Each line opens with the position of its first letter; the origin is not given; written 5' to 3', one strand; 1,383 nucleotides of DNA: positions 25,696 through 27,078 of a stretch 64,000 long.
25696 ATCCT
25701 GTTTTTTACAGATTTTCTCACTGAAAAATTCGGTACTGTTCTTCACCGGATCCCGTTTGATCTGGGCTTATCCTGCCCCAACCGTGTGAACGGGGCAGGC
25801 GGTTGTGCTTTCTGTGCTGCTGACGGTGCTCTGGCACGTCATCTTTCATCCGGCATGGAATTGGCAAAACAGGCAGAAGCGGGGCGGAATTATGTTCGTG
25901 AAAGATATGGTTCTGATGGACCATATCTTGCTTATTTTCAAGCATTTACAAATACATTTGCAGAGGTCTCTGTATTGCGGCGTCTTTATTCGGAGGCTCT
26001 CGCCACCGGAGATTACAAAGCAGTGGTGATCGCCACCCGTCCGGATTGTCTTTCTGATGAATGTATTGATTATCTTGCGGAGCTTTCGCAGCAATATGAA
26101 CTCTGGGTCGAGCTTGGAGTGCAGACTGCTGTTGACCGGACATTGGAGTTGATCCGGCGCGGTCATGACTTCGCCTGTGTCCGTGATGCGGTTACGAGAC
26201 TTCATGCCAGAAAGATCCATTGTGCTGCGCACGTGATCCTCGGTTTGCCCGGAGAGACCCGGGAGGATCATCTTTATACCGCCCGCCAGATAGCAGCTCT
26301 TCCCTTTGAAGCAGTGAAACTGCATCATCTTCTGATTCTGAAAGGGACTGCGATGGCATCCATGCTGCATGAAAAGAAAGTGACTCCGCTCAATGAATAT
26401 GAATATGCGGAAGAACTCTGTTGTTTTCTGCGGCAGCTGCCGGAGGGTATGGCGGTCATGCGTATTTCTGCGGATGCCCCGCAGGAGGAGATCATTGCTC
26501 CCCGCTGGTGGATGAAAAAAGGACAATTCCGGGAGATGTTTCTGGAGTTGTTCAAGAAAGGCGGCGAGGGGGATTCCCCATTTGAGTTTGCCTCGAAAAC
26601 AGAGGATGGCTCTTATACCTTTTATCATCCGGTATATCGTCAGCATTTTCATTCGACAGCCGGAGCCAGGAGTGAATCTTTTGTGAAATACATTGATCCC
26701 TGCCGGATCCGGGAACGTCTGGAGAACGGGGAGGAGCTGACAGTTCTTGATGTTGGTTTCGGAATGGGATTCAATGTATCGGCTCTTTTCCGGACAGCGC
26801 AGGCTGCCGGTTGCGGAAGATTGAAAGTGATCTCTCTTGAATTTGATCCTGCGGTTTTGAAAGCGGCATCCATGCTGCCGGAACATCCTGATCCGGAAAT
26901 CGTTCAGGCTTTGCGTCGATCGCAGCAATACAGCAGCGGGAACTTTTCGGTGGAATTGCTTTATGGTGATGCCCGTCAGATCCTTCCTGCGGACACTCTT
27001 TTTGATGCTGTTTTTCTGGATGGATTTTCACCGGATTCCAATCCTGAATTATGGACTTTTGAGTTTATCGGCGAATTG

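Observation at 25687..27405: Rosetta-stone fusion of a TIGR01212 radical-SAM protein (YhcC/YtqA family) with an MnmC-type tRNA methyltransferase domain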

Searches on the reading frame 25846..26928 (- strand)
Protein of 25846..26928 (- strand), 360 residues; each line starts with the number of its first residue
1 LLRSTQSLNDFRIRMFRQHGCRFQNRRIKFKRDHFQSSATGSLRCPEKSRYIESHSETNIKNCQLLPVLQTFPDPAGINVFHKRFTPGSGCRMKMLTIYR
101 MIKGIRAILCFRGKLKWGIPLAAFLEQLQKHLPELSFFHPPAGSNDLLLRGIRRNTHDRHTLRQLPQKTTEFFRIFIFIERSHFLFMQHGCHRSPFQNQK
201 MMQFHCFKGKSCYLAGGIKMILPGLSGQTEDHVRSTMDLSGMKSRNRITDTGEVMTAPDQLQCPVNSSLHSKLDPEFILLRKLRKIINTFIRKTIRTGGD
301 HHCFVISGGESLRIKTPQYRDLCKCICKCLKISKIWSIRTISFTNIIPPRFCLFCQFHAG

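Call 39: search_protein_families(library=pfam, proteins=[window:25846-26928:-], max_evalue=0.0001)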
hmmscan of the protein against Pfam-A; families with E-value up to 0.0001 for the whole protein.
window:25846-26928:- (360 aa): 0 families
